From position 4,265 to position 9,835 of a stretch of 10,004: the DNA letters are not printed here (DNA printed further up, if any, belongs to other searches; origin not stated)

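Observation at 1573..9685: NfeD–flotillin pair tightly linked to a giant coiled-coil AAA+ ATPase: a candidate undescribed three-component membrane-microdomain system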

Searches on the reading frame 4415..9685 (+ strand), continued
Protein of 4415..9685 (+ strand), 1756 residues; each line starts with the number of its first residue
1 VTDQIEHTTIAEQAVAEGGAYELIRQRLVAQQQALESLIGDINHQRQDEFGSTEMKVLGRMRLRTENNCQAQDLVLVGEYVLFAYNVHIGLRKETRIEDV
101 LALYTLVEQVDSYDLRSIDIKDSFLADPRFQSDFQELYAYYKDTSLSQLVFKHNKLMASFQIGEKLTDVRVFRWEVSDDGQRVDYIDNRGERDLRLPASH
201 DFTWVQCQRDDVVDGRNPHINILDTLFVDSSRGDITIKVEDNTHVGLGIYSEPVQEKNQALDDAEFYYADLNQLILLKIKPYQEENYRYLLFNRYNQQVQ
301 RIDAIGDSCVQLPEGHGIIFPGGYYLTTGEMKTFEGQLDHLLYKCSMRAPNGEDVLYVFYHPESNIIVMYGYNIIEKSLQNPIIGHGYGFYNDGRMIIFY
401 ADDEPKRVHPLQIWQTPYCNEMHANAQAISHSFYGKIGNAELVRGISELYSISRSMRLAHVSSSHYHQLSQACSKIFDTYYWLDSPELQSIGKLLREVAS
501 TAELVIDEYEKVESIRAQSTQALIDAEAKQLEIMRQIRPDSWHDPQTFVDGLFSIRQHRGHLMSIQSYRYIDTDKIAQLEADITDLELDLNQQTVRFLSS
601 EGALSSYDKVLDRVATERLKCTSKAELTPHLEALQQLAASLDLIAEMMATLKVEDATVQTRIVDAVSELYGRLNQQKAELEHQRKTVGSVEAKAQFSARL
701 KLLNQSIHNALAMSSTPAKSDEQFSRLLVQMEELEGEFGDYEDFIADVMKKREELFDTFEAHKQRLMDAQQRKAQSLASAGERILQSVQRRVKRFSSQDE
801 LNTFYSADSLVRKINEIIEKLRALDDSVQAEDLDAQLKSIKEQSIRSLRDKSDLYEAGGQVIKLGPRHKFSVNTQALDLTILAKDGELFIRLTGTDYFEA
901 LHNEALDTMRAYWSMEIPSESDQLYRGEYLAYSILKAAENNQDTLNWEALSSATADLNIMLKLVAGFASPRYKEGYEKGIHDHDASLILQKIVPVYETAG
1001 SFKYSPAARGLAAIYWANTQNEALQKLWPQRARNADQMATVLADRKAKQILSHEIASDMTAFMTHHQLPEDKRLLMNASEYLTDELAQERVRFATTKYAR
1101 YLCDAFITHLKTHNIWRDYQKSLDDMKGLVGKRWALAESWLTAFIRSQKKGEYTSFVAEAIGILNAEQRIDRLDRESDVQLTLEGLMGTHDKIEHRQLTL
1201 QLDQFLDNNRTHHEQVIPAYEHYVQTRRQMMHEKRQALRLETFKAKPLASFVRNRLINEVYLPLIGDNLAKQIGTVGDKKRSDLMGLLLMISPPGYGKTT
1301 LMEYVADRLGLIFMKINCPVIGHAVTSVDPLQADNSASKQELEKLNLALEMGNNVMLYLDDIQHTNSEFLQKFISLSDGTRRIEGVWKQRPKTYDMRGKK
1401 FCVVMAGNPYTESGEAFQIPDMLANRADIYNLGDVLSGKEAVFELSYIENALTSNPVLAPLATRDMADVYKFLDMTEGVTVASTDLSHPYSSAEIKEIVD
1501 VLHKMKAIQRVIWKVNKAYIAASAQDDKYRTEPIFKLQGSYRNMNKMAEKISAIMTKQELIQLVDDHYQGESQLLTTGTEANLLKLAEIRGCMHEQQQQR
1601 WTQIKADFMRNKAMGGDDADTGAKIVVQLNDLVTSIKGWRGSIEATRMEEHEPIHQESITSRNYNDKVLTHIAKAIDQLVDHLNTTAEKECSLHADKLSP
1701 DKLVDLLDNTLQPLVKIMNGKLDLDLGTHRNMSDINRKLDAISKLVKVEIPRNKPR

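Call 10: find_homologous_proteins(query=window:4415-9685:+, max_evalue=0.00001)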
Query window:4415-9685:+ (1756 aa): 4793 proteins with E <= 0.00001 among 8000 candidates; the best 120 are listed.
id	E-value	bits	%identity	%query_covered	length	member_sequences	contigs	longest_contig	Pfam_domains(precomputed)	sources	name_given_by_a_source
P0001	0.0e+0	3457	87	100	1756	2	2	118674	PF12458.14,PF00004.36,PF07728.21,PF25472.2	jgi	-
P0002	0.0e+0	3212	81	100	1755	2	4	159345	PF12458.14,PF00004.36,PF07728.21,PF25472.2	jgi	jgi:MoxR-like ATPase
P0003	0.0e+0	3157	79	100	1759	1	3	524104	PF12458.14,PF00004.36,PF07728.21,PF25472.2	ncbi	-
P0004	0.0e+0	3135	79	100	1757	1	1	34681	PF12458.14,PF00004.36,PF07728.21,PF25472.2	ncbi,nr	ncbi:MAG: DNA repair ATPase [Mariprofundaceae bacterium]|nr:DNA repair ATPase [Mariprofundaceae bact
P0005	0.0e+0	3117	79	100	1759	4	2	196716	PF12458.14,PF00004.36,PF07728.21,PF25472.2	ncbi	-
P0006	0.0e+0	3090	77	100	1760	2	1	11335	PF12458.14,PF00004.36,PF07728.21,PF25472.2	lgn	-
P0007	0.0e+0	3075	77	99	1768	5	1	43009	PF12458.14,PF00004.36,PF07728.21,PF25472.2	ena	-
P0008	0.0e+0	3065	76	100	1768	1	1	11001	PF12458.14,PF00004.36,PF07728.21,PF25472.2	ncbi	-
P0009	0.0e+0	3063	76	100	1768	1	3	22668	PF12458.14,PF07728.21,PF25472.2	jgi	-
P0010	0.0e+0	3062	76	100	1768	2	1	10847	PF12458.14,PF00004.36,PF07728.21,PF25472.2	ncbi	-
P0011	0.0e+0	3046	76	99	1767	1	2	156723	PF12458.14,PF00004.36,PF07728.21,PF25472.2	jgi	-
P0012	0.0e+0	2919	73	100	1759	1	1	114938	PF12458.14,PF00004.36,PF07728.21,PF25472.2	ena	-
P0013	0.0e+0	2912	73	99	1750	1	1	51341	PF12458.14,PF00004.36,PF07728.21,PF25472.2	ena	-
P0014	0.0e+0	2903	82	89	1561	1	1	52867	PF12458.14,PF07728.21,PF25472.2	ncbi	ncbi:MAG: DNA repair ATPase, partial [Mariprofundales bacterium]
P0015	0.0e+0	2865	72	99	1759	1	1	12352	PF12458.14,PF00004.36,PF07728.21,PF25472.2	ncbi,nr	ncbi:MAG: AAA family ATPase [Gammaproteobacteria bacterium]|nr:AAA family ATPase [Gammaproteobacteri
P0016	0.0e+0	2811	71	99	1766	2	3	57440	PF12458.14,PF00004.36,PF25472.2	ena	-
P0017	0.0e+0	2810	71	99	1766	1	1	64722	PF12458.14,PF00004.36,PF07728.21,PF25472.2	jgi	jgi:MoxR-like ATPase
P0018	0.0e+0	2775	69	99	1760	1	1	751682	PF12458.14,PF00004.36,PF07728.21,PF25472.2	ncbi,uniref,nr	ncbi:DNA repair ATPase [Aliikangiella coralliicola]|uniref:AAA family ATPase n=1 Tax=Aliikangiella c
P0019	0.0e+0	2771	70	99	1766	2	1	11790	PF12458.14,PF00004.36,PF07728.21,PF25472.2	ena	-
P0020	0.0e+0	2747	69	99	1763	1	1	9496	PF12458.14,PF00004.36,PF07728.21,PF25472.2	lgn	-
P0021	0.0e+0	2743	68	100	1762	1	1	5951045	PF12458.14,PF00004.36,PF07728.21,PF25472.2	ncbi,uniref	ncbi:DNA repair ATPase [Aliikangiella sp. IMCC44359]|uniref:DNA repair ATPase n=1 Tax=Aliikangiella 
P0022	0.0e+0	2736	69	100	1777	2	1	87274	PF12458.14,PF00004.36,PF07728.21,PF25472.2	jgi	-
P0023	0.0e+0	2735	69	99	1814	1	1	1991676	PF12458.14,PF00004.36,PF07728.21,PF25472.2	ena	-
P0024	0.0e+0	2733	69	99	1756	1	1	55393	PF12458.14,PF00004.36,PF07728.21,PF25472.2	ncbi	-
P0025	0.0e+0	2728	69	99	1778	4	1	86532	PF12458.14,PF00004.36,PF07728.21,PF25472.2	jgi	-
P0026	0.0e+0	2717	68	99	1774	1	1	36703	PF12458.14,PF00004.36,PF07728.21,PF25472.2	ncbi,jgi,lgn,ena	-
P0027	0.0e+0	2715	68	99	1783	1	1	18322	PF12458.14,PF00004.36,PF07728.21,PF25472.2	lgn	-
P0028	0.0e+0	2709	68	99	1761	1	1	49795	PF12458.14,PF00004.36,PF07728.21,PF25472.2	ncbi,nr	ncbi:MAG: DNA repair ATPase [Kangiellaceae bacterium]|nr:DNA repair ATPase [Kangiellaceae bacterium]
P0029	0.0e+0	2707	68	100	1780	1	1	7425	PF12458.14,PF00004.36,PF07728.21,PF25472.2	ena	-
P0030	0.0e+0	2701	68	99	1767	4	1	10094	PF12458.14,PF07728.21,PF25472.2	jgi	-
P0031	0.0e+0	2700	68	100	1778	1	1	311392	PF12458.14,PF00004.36,PF07728.21,PF25472.2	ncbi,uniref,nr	ncbi:AAA family ATPase [Aliikangiella marina]|uniref:AAA family ATPase n=1 Tax=Aliikangiella marina 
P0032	0.0e+0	2699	67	100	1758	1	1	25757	PF12458.14,PF00004.36,PF07728.21,PF25472.2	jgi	-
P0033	0.0e+0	2694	68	99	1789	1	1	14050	PF12458.14,PF00004.36,PF07728.21,PF25472.2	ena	-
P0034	0.0e+0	2694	68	99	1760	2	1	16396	PF12458.14,PF00004.36,PF07728.21,PF25472.2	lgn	-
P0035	0.0e+0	2689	68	99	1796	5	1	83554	PF12458.14,PF00004.36,PF07728.21,PF25472.2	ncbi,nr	ncbi:MAG: DNA repair ATPase [Kangiellaceae bacterium]|nr:DNA repair ATPase [Kangiellaceae bacterium]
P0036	0.0e+0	2689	68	99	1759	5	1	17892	PF12458.14,PF00004.36,PF07728.21,PF25472.2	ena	-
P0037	0.0e+0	2688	68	99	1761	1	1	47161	PF12458.14,PF00004.36,PF07728.21,PF25472.2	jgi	jgi:hypothetical protein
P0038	0.0e+0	2685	67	99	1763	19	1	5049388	PF12458.14,PF00004.36,PF07728.21,PF25472.2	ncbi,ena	-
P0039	0.0e+0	2685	68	99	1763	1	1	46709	PF12458.14,PF00004.36,PF07728.21,PF25472.2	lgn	-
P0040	0.0e+0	2674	67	99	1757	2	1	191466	PF12458.14,PF00004.36,PF07728.21,PF25472.2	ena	-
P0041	0.0e+0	2624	67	97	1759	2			PF12458.14,PF00004.36,PF07728.21,PF25472.2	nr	nr:DNA repair ATPase [Aliikangiella sp. G2MR2-5]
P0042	0.0e+0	2618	65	100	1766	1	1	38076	PF12458.14,PF07728.21,PF25472.2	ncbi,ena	-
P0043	0.0e+0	2602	65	100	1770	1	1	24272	PF12458.14,PF00004.36,PF07728.21,PF25472.2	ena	-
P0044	0.0e+0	2592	65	100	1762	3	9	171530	PF12458.14,PF00004.36,PF07728.21,PF25472.2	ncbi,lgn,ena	-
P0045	0.0e+0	2577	64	99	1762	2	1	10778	PF12458.14,PF00004.36,PF07728.21,PF25472.2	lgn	-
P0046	0.0e+0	2558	63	99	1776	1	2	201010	PF12458.14,PF00004.36,PF07728.21,PF25472.2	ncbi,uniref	ncbi:DNA repair ATPase [Aliikangiella maris]|uniref:DNA repair ATPase n=2 Tax=Aliikangiella maris Ta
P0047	0.0e+0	2450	63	99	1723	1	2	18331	PF12458.14,PF00004.36,PF25472.2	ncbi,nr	ncbi:MAG: AAA family ATPase [Psychromonas sp.]|nr:AAA family ATPase [Psychromonas sp.]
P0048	0.0e+0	2420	62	99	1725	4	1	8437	PF12458.14,PF00004.36,PF07728.21,PF25472.2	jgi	-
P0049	0.0e+0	2419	61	99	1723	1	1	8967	PF12458.14,PF00004.36,PF07728.21,PF25472.2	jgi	jgi:MoxR-like ATPase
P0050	0.0e+0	2414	62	99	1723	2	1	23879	PF12458.14,PF00004.36,PF07728.21,PF25472.2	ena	-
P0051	0.0e+0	2397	64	93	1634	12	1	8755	PF12458.14,PF00004.36,PF07728.21,PF25472.2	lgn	-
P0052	0.0e+0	2386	61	99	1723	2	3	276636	PF12458.14,PF00004.36,PF07728.21,PF25472.2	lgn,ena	-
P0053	0.0e+0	2314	71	81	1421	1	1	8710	PF12458.14,PF00004.36,PF07728.21,PF25472.2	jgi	-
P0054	0.0e+0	2312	60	94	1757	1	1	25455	PF12458.14,PF00004.36,PF07728.21,PF25472.2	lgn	-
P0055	0.0e+0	2308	60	94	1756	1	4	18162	PF12458.14,PF00004.36,PF07728.21,PF25472.2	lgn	-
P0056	0.0e+0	2286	58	97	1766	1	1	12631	PF12458.14,PF00004.36,PF07728.21,PF25472.2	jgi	jgi:hypothetical protein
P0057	0.0e+0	2279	60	93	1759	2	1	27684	PF12458.14,PF00004.36,PF07728.21,PF25472.2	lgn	-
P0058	0.0e+0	2271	59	94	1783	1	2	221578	PF12458.14,PF00004.36,PF07728.21,PF25472.2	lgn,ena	-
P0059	0.0e+0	2267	59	93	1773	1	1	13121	PF12458.14,PF00004.36,PF07728.21,PF25472.2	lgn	-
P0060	0.0e+0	2260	59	93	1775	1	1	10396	PF12458.14,PF00004.36,PF07728.21,PF25472.2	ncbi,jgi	ncbi:MAG: hypothetical protein ACI8WB_004056 [Phenylobacterium sp.]|jgi:hypothetical protein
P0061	0.0e+0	2255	57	99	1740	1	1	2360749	PF12458.14,PF00004.36,PF07728.21,PF25472.2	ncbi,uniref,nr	ncbi:DNA repair ATPase [Pleionea sediminis]|uniref:DNA repair ATPase n=1 Tax=Pleionea sediminis TaxI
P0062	0.0e+0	2243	57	98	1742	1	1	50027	PF12458.14,PF00004.36,PF07728.21,PF25472.2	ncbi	-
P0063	0.0e+0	2204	56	100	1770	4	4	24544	PF12458.14,PF00004.36,PF07728.21,PF25472.2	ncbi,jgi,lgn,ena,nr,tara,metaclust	ncbi:MAG: DNA repair protein [Kangiellaceae bacterium]|nr:DNA repair protein [Kangiellaceae bacteriu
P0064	0.0e+0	2196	55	99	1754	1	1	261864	PF12458.14,PF00004.36,PF07728.21,PF25472.2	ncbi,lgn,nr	ncbi:MAG: DNA repair ATPase [Gammaproteobacteria bacterium]|nr:DNA repair ATPase [Gammaproteobacteri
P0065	0.0e+0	2128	54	99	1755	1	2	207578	PF12458.14,PF00004.36,PF13401.13,PF07728.21,PF25472.2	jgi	jgi:ATPase involved in DNA repair/ATPase family associated with various cellular activities (AAA)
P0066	0.0e+0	2124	54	99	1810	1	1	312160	PF12458.14,PF00004.36,PF25472.2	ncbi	-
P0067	0.0e+0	2114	54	99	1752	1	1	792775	PF12458.14,PF00004.36,PF13401.13,PF07728.21,PF25472.2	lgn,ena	-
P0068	0.0e+0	2114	54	99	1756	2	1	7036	PF12458.14,PF00004.36,PF13401.13,PF07728.21,PF25472.2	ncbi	-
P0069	0.0e+0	2110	54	98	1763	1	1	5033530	PF12458.14,PF00004.36,PF13401.13,PF07728.21,PF25472.2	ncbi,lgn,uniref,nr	ncbi:DNA repair ATPase [Teredinibacter sp. KSP-S5-2]|uniref:DNA repair ATPase n=1 Tax=Teredinibacter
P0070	0.0e+0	2110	54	99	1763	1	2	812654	PF12458.14,PF00004.36,PF13401.13,PF07728.21,PF25472.2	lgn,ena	-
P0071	0.0e+0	2109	54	99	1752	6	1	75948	PF12458.14,PF00004.36,PF07728.21,PF25472.2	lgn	-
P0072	0.0e+0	2108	53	100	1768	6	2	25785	PF12458.14,PF00004.36,PF13401.13,PF07728.21,PF25472.2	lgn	-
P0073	0.0e+0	2108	54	100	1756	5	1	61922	PF12458.14,PF00004.36,PF25472.2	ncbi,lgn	-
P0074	0.0e+0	2107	53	99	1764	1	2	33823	PF12458.14,PF00004.36,PF25472.2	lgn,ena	-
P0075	0.0e+0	2104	53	100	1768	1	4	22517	PF12458.14,PF00004.36,PF13401.13,PF07728.21,PF25472.2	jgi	-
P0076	0.0e+0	2103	54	99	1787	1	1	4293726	PF12458.14,PF00004.36,PF07728.21,PF25472.2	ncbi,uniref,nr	ncbi:DNA repair protein [Bacterioplanes sanyensis]|uniref:DNA repair protein n=1 Tax=Bacterioplanes 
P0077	0.0e+0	2102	54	99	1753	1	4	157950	PF12458.14,PF00004.36,PF07728.21,PF25472.2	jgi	-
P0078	0.0e+0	2102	54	99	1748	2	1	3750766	PF12458.14,PF00004.36,PF07728.21,PF25472.2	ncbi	ncbi:DNA repair ATPase [Aliikangiella sp. IMCC44653]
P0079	0.0e+0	2101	53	99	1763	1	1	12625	PF12458.14,PF00004.36,PF13401.13,PF07728.21,PF25472.2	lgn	-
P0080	0.0e+0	2100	53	99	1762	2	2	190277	PF12458.14,PF00004.36,PF13401.13,PF07728.21,PF25472.2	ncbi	ncbi:MAG: DNA repair ATPase [Cellvibrionaceae bacterium]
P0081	0.0e+0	2096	53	99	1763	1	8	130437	PF12458.14,PF00004.36,PF13401.13,PF07728.21,PF25472.2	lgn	-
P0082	0.0e+0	2095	53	99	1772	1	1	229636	PF12458.14,PF00004.36,PF13401.13,PF07728.21,PF25472.2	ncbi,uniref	ncbi:DNA repair ATPase [Pseudoteredinibacter isoporae]|uniref:DNA repair ATPase n=1 Tax=Pseudoteredi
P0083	0.0e+0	2095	53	99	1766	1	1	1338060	PF12458.14,PF00004.36,PF13401.13,PF07728.21,PF25472.2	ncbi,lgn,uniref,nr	ncbi:ATPase family protein associated with various cellular activities (AAA) [Sinobacterium caligoid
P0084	0.0e+0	2094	53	99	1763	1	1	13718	PF12458.14,PF00004.36,PF13401.13,PF07728.21,PF25472.2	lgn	-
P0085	0.0e+0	2093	53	99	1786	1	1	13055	PF12458.14,PF00004.36,PF13401.13,PF25472.2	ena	-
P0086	0.0e+0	2093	54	99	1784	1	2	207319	PF12458.14,PF00004.36,PF25472.2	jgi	-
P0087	0.0e+0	2093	53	99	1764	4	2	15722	PF12458.14,PF00004.36,PF13401.13,PF07728.21,PF25472.2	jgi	-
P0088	0.0e+0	2092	53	99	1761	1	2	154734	PF12458.14,PF00004.36,PF13401.13,PF25472.2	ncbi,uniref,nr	ncbi:DNA repair ATPase [Gilvimarinus sp. SDUM040013]|uniref:DNA repair ATPase n=1 Tax=Gilvimarinus g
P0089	0.0e+0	2091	54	99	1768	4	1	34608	PF12458.14,PF00004.36,PF13401.13,PF07728.21,PF25472.2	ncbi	-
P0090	0.0e+0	2090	54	99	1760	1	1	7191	PF12458.14,PF00004.36,PF13401.13,PF07728.21,PF25472.2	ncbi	-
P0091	0.0e+0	2089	53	99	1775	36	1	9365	PF12458.14,PF00004.36,PF13401.13,PF25472.2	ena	-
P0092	0.0e+0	2088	53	99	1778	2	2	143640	PF12458.14,PF00004.36,PF13401.13,PF07728.21,PF25472.2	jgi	jgi:MoxR-like ATPase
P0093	0.0e+0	2088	53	99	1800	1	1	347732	PF12458.14,PF00004.36,PF07728.21,PF25472.2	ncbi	-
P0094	0.0e+0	2088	54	99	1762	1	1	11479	PF12458.14,PF00004.36,PF13401.13,PF07728.21,PF25472.2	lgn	-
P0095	0.0e+0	2088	53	99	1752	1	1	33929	PF12458.14,PF00004.36,PF13401.13,PF07728.21,PF25472.2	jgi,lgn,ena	jgi:ATPase family associated with various cellular activities (AAA)./ATPase involved in DNA repair.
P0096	0.0e+0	2087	53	99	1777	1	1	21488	PF12458.14,PF00004.36,PF13401.13,PF07728.21,PF25472.2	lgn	-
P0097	0.0e+0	2086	54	99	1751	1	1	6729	PF12458.14,PF00004.36,PF07728.21,PF25472.2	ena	-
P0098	0.0e+0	2085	53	99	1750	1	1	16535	PF12458.14,PF00004.36,PF13401.13,PF25472.2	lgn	-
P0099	0.0e+0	2085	52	99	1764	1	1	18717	PF12458.14,PF00004.36,PF07728.21,PF25472.2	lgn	-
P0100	0.0e+0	2084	53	99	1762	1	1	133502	PF12458.14,PF00004.36,PF13401.13,PF25472.2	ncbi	-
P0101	0.0e+0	2084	53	99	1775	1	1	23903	PF12458.14,PF00004.36,PF13401.13,PF07728.21,PF25472.2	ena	-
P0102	0.0e+0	2083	53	99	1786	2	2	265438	PF12458.14,PF00004.36,PF07728.21,PF25472.2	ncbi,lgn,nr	ncbi:AAA family ATPase [Pseudoteredinibacter isoporae]|nr:AAA family ATPase [Pseudoteredinibacter is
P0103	0.0e+0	2083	53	99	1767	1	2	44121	PF12458.14,PF00004.36,PF25472.2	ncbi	-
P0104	0.0e+0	2081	53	99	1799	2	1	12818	PF12458.14,PF00004.36,PF13401.13,PF25472.2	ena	-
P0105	0.0e+0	2081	53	100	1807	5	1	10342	PF12458.14,PF00004.36,PF25472.2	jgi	-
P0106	0.0e+0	2081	53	99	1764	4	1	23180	PF12458.14,PF00004.36,PF13401.13,PF07728.21,PF25472.2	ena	-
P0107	0.0e+0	2080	53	100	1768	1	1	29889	PF12458.14,PF00004.36,PF25472.2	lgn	-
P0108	0.0e+0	2080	53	99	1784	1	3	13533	PF12458.14,PF00004.36,PF13401.13,PF25472.2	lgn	-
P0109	0.0e+0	2079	52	99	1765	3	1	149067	PF12458.14,PF00004.36,PF13401.13,PF07728.21,PF25472.2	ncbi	-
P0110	0.0e+0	2079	53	100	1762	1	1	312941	PF12458.14,PF00004.36,PF13401.13,PF07728.21,PF25472.2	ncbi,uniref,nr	ncbi:AAA family ATPase [Exilibacterium tricleocarpae]|uniref:AAA family ATPase n=1 Tax=Exilibacteriu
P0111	0.0e+0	2078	52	99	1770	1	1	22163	PF12458.14,PF00004.36,PF13401.13,PF07728.21,PF25472.2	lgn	-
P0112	0.0e+0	2078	53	99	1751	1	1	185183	PF12458.14,PF00004.36,PF25472.2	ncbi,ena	-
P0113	0.0e+0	2078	53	99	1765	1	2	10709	PF12458.14,PF00004.36,PF13401.13,PF07728.21,PF25472.2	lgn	-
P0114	0.0e+0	2078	53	99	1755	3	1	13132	PF12458.14,PF00004.36,PF13401.13,PF25472.2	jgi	-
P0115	0.0e+0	2077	53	100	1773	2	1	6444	PF12458.14,PF00004.36,PF13401.13,PF25472.2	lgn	-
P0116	0.0e+0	2077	53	100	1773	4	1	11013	PF12458.14,PF00004.36,PF13401.13,PF25472.2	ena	-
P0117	0.0e+0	2077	53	99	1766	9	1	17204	PF12458.14,PF00004.36,PF13401.13,PF07728.21,PF25472.2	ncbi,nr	ncbi:MAG: DNA repair ATPase [Reinekea sp.]|nr:DNA repair ATPase [Reinekea sp.]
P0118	0.0e+0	2077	53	99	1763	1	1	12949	PF12458.14,PF00004.36,PF13401.13,PF07728.21,PF25472.2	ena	-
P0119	0.0e+0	2077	53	99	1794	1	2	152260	PF12458.14,PF00004.36,PF13401.13,PF25472.2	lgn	-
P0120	0.0e+0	2076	53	100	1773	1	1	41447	PF12458.14,PF00004.36,PF13401.13,PF25472.2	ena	-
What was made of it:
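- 4415..9685 (+): Gene 3: giant soluble AAA+ protein, 1756 aa; DUF3686 family, orthologue of P. aeruginosa BacE/PA3728. More than 4793 homologues score E <= 1e-5; those that carry a name are mostly called 'DNA repair ATPase' (call 10).
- On DUF3686 / DUF7902 'DNA repair ATPase' family (Pfam PF12458, PF25472): All 120 listed homologues have the same architecture (call 10).
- Closest known: MoxR-family AAA+ ATPases. Same: JGI labels some members 'MoxR-like ATPase' (call 10).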
